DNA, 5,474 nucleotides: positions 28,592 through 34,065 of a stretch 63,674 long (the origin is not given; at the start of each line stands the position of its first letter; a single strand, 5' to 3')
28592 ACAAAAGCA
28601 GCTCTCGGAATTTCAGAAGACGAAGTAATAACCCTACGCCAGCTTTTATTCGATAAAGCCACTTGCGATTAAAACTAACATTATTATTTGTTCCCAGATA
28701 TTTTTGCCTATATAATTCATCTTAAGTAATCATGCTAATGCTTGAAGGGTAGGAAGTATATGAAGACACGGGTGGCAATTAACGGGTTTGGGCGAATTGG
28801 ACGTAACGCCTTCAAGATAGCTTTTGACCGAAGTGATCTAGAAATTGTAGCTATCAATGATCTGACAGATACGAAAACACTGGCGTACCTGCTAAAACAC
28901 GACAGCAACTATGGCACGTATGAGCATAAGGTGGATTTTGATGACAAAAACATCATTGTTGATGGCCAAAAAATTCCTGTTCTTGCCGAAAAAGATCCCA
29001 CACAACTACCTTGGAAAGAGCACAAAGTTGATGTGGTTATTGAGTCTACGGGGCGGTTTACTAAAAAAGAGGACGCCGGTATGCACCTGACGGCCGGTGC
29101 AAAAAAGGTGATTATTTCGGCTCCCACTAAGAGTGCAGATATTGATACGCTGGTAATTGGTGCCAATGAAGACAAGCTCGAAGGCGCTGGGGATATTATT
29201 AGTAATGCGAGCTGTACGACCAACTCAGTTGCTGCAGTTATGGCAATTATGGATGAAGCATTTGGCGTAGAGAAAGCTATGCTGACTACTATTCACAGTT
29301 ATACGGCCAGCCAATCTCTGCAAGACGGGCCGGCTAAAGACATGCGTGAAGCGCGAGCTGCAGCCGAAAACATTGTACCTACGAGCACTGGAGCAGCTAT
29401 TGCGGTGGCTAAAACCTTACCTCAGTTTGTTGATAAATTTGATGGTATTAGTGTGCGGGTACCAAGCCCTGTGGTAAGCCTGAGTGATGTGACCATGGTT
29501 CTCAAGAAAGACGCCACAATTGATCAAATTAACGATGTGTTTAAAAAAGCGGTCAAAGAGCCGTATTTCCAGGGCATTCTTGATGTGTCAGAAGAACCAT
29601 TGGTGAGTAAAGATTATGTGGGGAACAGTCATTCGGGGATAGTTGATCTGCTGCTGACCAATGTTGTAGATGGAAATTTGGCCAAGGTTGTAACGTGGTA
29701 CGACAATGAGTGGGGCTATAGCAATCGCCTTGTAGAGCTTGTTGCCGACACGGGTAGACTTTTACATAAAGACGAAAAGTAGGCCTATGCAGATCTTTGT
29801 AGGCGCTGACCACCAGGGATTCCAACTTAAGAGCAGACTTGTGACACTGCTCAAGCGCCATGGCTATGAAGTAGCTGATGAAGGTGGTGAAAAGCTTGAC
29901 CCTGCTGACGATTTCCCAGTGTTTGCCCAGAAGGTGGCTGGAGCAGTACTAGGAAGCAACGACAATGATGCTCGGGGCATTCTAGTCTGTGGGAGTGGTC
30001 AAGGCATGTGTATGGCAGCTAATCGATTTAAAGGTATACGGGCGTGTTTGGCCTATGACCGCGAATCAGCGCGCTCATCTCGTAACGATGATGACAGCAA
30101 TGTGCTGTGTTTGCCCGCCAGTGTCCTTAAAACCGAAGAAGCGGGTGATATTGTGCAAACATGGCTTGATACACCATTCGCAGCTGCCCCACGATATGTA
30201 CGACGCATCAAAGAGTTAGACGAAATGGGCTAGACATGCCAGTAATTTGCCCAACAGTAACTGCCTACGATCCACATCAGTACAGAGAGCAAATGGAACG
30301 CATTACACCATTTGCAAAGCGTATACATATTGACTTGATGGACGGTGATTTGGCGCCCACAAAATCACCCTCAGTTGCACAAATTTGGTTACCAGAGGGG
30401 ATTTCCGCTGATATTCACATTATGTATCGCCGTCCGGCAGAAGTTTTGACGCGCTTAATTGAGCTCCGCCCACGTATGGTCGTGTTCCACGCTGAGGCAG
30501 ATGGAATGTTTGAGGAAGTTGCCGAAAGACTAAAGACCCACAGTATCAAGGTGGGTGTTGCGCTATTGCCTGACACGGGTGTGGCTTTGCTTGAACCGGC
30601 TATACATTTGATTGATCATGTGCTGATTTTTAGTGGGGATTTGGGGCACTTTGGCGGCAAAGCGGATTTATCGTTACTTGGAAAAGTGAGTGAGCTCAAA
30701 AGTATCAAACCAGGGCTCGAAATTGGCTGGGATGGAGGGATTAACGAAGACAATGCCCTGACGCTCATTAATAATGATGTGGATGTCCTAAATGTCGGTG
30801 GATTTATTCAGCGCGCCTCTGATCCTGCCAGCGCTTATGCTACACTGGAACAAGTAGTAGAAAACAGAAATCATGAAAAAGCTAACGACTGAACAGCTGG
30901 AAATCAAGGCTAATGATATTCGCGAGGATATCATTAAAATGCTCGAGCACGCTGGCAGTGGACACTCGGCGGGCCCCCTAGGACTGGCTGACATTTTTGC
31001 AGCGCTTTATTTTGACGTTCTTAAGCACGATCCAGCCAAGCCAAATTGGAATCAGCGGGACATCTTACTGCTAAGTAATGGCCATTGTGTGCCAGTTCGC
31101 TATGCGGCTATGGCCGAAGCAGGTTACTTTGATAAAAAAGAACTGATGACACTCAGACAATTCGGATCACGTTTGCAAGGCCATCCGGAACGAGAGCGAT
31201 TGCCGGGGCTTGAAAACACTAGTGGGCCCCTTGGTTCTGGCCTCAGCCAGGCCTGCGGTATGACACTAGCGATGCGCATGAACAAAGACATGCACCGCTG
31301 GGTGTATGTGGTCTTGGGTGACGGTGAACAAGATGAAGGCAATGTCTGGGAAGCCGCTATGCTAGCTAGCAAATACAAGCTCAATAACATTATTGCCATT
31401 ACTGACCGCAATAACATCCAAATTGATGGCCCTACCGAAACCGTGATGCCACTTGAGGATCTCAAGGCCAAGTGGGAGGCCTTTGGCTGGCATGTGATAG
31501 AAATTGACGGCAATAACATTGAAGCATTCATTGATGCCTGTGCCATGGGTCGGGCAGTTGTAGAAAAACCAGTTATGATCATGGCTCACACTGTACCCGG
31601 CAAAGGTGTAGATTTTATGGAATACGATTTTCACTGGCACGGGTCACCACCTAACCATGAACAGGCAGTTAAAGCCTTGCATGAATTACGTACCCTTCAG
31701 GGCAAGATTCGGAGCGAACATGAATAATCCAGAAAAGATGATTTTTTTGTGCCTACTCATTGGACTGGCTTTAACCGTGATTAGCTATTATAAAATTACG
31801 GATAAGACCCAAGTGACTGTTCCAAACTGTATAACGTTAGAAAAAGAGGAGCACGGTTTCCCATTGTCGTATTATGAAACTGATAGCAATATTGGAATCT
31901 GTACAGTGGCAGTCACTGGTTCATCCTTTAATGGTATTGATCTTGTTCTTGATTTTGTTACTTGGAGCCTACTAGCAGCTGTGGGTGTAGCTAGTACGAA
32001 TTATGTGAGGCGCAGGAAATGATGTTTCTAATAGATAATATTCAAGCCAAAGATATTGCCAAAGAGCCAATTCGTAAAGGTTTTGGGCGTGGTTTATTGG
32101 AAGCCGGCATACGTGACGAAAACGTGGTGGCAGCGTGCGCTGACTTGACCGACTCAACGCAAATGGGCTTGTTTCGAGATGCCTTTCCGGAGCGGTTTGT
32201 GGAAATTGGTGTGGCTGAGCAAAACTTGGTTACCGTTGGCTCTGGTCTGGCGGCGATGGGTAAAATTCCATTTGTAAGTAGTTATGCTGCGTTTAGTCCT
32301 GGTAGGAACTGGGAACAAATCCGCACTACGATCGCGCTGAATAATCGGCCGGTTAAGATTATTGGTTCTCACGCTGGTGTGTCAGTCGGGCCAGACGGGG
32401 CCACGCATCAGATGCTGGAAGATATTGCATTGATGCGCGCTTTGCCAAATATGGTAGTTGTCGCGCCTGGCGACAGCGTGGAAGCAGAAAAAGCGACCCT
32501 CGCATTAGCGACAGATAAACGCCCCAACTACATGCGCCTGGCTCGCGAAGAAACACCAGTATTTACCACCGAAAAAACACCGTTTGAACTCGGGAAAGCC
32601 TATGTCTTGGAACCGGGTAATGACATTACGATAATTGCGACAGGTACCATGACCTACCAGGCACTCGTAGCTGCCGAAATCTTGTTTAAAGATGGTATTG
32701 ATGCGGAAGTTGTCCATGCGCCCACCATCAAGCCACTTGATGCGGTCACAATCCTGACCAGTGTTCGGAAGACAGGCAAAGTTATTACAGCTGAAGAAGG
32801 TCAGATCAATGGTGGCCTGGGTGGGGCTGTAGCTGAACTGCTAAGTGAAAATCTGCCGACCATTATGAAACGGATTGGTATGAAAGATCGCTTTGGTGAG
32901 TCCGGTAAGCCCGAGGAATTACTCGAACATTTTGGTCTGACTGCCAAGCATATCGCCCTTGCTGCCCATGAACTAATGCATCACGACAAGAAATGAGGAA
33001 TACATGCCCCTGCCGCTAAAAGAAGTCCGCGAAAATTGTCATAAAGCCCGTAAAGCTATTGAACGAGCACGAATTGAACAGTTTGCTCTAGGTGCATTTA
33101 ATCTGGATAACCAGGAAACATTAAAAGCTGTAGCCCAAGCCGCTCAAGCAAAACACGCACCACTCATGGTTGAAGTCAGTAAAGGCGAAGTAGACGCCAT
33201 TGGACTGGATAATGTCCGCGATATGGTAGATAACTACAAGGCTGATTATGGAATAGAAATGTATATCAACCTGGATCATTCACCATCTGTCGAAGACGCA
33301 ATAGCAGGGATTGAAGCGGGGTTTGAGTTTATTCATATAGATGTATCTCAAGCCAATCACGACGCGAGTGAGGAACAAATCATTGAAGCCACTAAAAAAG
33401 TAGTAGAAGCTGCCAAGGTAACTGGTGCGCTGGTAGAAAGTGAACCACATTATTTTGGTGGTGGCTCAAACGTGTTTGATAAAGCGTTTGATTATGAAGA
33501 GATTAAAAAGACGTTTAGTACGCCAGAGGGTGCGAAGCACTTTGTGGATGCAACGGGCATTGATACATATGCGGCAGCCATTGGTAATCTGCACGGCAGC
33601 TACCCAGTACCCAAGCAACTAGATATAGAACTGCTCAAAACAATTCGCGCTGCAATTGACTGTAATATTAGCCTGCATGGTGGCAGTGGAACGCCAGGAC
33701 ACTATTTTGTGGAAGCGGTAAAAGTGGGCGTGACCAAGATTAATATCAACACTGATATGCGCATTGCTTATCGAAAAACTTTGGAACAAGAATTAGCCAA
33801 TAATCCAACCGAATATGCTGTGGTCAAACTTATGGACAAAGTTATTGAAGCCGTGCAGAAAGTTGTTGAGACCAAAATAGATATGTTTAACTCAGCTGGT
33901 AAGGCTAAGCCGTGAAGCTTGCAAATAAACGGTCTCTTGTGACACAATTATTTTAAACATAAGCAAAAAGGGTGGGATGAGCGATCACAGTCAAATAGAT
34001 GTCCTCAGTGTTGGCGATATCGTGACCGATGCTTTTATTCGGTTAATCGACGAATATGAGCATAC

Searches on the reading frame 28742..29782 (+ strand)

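Call 87: search_protein_families(library=pfam, proteins=[window:28742-29782:+], max_evalue=0.00001)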
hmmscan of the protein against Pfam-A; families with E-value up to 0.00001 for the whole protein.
window:28742-29782:+ (346 aa): 2 families
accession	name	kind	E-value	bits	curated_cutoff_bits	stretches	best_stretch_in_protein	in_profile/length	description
PF02800.25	Gp_dh_C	-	1.5e-51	174.5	24.4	1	164-320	2-158/158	Glyceraldehyde 3-phosphate dehydrogenase, C-terminal domain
PF00044.30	Gp_dh_N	-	1.3e-39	135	31.7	1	10-109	2-101/101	Glyceraldehyde 3-phosphate dehydrogenase, NAD binding domain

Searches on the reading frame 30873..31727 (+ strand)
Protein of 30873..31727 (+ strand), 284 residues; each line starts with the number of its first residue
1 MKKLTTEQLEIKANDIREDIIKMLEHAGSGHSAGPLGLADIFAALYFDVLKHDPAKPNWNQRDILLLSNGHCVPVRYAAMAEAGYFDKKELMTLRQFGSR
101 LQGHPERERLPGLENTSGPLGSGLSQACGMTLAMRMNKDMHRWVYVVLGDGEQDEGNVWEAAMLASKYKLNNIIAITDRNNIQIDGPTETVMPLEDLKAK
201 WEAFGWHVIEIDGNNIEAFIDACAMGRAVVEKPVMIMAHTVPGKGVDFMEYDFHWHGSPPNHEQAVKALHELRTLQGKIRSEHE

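Call 87: search_protein_families(library=pfam, proteins=[window:30873-31727:+], max_evalue=0.00001)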
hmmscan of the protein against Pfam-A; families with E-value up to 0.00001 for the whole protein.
window:30873-31727:+ (284 aa): 3 families
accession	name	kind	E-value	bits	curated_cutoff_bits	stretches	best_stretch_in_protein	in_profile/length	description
PF00456.26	Transketolase_N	-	7.1e-58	196.6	22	1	13-268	6-270/334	Transketolase, thiamine diphosphate binding domain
PF00676.26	E1_dh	-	2.4e-10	40.3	22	1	112-237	95-221/300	Dehydrogenase E1 component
PF13292.11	DXP_synthase_N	-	2.9e-10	40.3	21.2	1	1-185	10-176/274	1-deoxy-D-xylulose-5-phosphate synthase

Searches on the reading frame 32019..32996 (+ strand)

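Call 87: search_protein_families(library=pfam, proteins=[window:32019-32996:+], max_evalue=0.00001)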
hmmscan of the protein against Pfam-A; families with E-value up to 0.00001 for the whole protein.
window:32019-32996:+ (325 aa): 3 families
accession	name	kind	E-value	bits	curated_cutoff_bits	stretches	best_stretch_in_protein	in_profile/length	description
PF02779.29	Transket_pyr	-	1.1e-36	126.6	27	1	18-179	5-172/174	Transketolase, pyrimidine binding domain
PF02780.25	Transketolase_C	-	1.2e-35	122.6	25.9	1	192-312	1-124/124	Transketolase, C-terminal domain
PF22613.1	Transketolase_C_1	-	2.5e-08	34.5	27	1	194-308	2-113/113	Transketolase-like TK C-terminal domain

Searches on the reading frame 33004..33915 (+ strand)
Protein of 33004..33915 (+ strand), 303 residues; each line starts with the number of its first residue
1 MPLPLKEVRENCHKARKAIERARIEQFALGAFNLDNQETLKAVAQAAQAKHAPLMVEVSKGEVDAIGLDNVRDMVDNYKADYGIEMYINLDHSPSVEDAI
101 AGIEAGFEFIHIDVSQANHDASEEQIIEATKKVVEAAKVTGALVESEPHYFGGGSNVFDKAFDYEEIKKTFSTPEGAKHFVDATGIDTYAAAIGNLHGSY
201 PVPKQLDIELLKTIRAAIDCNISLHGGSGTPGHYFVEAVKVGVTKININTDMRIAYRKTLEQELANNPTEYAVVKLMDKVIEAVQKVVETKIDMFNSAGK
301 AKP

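Call 87: search_protein_families(library=pfam, proteins=[window:33004-33915:+], max_evalue=0.00001)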
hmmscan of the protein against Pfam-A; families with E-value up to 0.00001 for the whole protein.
window:33004-33915:+ (303 aa): 1 family
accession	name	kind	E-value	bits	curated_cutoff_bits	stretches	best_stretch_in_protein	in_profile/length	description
PF01116.26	F_bP_aldolase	-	3.8e-64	217.3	25.5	1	15-300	3-277/277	Fructose-bisphosphate aldolase class-II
